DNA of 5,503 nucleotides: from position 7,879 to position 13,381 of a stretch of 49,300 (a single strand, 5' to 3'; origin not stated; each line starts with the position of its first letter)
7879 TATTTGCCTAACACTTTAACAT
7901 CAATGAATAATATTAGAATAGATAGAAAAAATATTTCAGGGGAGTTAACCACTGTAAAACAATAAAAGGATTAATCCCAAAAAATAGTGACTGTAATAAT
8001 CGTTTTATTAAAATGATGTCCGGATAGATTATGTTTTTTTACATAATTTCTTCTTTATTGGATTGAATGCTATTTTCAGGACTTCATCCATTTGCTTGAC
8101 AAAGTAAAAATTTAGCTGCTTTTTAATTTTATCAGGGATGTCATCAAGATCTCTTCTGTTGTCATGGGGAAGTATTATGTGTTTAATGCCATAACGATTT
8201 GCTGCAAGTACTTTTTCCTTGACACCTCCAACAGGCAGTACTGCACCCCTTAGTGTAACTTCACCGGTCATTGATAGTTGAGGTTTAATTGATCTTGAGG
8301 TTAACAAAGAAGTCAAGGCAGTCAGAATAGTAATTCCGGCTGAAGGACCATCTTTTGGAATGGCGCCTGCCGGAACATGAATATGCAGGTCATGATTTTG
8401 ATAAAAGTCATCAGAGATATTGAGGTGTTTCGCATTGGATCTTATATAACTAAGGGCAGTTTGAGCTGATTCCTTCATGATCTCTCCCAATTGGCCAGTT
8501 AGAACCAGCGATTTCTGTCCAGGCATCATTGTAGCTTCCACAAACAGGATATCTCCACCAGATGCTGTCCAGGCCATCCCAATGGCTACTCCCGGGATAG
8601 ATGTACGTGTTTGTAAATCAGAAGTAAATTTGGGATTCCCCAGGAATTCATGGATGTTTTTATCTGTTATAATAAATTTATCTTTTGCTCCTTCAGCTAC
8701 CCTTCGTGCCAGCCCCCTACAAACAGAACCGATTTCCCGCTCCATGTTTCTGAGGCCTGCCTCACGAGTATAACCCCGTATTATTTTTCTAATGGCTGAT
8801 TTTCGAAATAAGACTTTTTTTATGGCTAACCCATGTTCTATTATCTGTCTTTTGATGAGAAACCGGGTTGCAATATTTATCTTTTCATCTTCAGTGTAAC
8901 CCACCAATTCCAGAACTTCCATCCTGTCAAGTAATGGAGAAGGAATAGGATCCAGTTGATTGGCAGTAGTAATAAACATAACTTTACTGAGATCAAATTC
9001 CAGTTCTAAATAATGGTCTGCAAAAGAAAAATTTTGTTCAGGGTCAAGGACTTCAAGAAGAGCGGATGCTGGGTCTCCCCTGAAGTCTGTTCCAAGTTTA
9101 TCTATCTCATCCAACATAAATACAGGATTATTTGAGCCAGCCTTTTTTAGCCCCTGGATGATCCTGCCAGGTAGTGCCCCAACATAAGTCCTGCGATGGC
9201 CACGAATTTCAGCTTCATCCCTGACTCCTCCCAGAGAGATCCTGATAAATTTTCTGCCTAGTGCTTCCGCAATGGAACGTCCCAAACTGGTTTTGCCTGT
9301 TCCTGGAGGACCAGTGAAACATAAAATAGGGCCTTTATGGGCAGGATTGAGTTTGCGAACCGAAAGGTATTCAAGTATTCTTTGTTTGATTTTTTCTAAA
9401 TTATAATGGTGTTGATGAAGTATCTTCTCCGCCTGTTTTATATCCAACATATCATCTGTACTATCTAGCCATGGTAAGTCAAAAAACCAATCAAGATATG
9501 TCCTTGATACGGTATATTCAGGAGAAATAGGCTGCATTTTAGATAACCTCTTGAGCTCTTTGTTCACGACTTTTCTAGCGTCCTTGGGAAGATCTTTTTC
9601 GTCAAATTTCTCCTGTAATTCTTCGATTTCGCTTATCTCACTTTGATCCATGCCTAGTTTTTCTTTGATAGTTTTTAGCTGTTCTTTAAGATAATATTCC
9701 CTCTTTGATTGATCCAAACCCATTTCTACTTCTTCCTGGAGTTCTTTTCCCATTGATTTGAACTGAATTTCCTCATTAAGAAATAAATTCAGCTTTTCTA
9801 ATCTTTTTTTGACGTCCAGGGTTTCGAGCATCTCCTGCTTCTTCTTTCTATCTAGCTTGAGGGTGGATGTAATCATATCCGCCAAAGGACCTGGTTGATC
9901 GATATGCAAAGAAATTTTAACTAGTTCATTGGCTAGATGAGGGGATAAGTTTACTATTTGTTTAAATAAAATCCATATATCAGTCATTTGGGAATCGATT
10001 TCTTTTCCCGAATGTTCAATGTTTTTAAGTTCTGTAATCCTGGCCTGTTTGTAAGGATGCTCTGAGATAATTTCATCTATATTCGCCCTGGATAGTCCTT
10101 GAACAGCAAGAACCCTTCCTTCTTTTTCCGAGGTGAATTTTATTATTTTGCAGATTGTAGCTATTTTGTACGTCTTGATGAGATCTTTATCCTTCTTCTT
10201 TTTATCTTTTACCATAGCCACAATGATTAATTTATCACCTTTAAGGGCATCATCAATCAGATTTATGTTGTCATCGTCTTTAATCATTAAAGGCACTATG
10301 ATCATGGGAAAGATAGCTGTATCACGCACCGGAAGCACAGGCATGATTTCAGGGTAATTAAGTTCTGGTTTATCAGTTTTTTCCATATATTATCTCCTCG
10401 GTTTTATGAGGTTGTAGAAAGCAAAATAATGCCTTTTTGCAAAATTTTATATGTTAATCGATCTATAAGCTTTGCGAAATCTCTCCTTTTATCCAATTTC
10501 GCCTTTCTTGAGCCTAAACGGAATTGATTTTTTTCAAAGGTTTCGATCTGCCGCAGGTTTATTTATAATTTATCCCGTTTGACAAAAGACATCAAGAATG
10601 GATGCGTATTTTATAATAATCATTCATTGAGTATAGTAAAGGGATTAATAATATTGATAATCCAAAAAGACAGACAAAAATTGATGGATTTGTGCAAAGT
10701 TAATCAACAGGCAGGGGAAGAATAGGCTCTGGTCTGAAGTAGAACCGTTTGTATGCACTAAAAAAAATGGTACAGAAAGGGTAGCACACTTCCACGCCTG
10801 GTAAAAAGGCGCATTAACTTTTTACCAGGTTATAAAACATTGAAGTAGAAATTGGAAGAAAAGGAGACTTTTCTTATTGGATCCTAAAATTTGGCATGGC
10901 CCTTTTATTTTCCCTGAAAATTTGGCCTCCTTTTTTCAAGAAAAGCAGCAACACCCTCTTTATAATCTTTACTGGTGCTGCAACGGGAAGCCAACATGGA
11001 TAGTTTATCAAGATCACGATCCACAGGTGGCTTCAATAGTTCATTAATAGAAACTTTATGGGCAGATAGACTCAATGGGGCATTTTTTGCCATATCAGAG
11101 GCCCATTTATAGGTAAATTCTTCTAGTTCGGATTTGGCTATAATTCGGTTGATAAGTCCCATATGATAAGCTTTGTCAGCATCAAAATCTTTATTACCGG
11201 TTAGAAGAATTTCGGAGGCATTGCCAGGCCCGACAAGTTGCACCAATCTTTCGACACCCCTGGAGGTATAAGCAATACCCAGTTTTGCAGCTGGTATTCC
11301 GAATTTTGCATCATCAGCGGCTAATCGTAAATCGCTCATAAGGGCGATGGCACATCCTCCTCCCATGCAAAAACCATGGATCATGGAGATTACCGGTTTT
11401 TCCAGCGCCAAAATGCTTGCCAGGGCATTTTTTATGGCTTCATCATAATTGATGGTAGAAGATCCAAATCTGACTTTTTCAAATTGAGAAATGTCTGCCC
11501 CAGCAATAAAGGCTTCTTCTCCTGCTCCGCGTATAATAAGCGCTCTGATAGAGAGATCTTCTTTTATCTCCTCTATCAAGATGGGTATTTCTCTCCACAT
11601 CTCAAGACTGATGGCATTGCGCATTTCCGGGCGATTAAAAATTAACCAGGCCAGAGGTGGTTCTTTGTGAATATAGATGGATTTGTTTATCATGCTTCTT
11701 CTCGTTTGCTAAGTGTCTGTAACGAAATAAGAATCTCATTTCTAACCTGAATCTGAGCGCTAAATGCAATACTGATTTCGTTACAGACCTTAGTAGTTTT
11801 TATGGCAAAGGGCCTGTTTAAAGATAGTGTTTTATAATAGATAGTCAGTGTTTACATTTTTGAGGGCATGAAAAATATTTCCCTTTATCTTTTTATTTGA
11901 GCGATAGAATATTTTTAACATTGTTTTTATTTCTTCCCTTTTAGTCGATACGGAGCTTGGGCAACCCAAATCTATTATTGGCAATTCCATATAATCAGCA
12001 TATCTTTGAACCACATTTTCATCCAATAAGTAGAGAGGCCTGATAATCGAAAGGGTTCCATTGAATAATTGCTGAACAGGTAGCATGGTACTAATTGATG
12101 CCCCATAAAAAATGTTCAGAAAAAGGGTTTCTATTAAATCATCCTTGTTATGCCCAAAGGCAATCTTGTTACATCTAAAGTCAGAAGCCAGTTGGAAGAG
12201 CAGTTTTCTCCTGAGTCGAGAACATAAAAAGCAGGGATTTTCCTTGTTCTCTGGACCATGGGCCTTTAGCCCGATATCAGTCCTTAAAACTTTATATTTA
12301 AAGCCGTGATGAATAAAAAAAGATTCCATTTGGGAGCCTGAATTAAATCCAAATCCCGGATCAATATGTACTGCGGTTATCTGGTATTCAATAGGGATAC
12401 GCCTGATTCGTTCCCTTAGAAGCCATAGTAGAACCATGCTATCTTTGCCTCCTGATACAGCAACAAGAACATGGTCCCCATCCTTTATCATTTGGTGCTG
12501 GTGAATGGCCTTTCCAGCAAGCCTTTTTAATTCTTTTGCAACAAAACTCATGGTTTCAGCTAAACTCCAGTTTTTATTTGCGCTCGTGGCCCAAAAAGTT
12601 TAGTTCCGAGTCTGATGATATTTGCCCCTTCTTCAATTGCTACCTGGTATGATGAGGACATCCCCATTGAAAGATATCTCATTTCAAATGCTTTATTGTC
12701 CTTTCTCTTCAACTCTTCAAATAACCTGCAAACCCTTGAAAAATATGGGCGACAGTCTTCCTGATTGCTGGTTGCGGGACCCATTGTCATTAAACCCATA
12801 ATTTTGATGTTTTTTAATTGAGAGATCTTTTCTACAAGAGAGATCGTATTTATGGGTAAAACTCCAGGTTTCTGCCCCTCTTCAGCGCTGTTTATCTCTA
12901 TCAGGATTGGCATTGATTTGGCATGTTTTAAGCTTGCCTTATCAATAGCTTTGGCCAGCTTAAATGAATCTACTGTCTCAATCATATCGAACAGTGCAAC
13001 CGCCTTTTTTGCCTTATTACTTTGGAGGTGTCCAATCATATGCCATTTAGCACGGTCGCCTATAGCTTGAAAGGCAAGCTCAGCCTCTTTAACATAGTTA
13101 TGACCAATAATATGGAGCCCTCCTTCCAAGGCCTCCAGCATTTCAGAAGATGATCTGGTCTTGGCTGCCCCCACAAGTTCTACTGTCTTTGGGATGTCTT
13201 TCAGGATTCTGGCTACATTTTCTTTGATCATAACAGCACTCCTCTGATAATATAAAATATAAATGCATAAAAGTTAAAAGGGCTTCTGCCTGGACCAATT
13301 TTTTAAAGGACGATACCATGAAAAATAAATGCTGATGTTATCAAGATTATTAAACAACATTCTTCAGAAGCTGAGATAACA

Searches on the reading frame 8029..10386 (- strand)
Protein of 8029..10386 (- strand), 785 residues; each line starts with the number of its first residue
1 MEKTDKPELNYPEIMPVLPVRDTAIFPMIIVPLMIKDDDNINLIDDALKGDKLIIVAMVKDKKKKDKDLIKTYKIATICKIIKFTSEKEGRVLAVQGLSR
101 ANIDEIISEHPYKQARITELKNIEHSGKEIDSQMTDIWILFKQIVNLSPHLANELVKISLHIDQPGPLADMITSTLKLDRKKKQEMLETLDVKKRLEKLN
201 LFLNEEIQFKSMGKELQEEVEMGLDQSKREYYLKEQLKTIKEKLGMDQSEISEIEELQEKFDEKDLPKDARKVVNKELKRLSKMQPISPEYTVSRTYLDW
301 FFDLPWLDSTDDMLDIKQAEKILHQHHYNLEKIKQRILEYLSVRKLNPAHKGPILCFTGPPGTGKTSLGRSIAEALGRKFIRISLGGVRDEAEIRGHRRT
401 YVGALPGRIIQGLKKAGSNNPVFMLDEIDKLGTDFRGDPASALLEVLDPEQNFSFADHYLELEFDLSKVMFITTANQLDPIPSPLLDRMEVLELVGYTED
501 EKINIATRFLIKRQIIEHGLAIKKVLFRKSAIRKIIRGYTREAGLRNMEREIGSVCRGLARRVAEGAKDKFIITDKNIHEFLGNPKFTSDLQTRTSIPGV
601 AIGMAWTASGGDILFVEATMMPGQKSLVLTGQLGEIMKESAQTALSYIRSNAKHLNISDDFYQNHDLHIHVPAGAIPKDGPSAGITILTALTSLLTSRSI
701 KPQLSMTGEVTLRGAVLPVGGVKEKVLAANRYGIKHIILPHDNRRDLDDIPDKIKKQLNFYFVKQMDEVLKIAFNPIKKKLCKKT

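Call 43: search_protein_families(library=pfam, max_evalue=0.00001, proteins=[window:8029-10386:-])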
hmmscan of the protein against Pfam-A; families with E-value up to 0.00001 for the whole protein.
window:8029-10386:- (785 aa): 6 families
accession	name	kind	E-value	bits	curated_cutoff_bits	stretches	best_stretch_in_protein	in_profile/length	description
PF05362.19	Lon_C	-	2.1e-87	292.4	21.1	1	573-774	2-203/205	Lon protease (S16) C-terminal proteolytic domain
PF02190.22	LON_substr_bdg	-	1.4e-35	123.5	28.7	1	15-204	2-199/200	ATP-dependent protease La (LON) substrate-binding domain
PF00004.35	AAA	-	7.8e-26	91.5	21.2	1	355-495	1-129/131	ATPase family associated with various cellular activities (AAA)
PF22667.2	Lon_lid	-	1.2e-19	70.2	27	1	517-569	2-54/57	Lon protease AAA+ ATPase lid domain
PF07728.20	AAA_5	-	7.6e-09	36.1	22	1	355-489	2-139/139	AAA domain (dynein-related subfamily)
PF13541.12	ChlI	-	6.1e-07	29.8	27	1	616-743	1-121/121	Subunit ChlI of Mg-chelatase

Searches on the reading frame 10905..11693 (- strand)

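Call 43: search_protein_families(library=pfam, max_evalue=0.00001, proteins=[window:10905-11693:-])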
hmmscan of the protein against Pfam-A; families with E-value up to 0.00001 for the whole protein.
window:10905-11693:- (262 aa): 2 families
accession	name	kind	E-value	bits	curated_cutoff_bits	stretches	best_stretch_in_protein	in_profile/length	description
PF00378.25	ECH_1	-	1e-51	176.2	27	1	17-261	9-250/251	Enoyl-CoA hydratase/isomerase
PF16113.10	ECH_2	-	7.3e-30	105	27.2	1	16-194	3-181/335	Enoyl-CoA hydratase/isomerase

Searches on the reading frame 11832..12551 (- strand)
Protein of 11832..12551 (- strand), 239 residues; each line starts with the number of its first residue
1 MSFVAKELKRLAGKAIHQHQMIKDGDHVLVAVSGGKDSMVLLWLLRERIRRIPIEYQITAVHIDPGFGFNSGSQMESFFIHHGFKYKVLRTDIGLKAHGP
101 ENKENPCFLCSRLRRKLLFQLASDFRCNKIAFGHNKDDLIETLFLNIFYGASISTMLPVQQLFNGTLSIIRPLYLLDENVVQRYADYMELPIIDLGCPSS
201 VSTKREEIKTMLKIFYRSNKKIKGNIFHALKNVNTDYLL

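Call 43: search_protein_families(library=pfam, max_evalue=0.00001, proteins=[window:11832-12551:-])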
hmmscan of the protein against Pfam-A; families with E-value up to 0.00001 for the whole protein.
window:11832-12551:- (239 aa): 1 family
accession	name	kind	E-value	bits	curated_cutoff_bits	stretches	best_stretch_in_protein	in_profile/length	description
PF01171.26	ATP_bind_3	-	2.4e-17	63.7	27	1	27-190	1-161/182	PP-loop family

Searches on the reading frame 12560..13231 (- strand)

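Call 44: search_protein_families(library=pfam, max_evalue=0.00001, proteins=[window:12560-13231:-])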
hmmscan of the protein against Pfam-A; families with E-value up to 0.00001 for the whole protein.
window:12560-13231:- (223 aa): 1 family
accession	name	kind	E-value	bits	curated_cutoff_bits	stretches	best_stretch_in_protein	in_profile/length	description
PF01168.26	Ala_racemase_N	-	5.4e-20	72.5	24.1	1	2-215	6-218/220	Alanine racemase, N-terminal domain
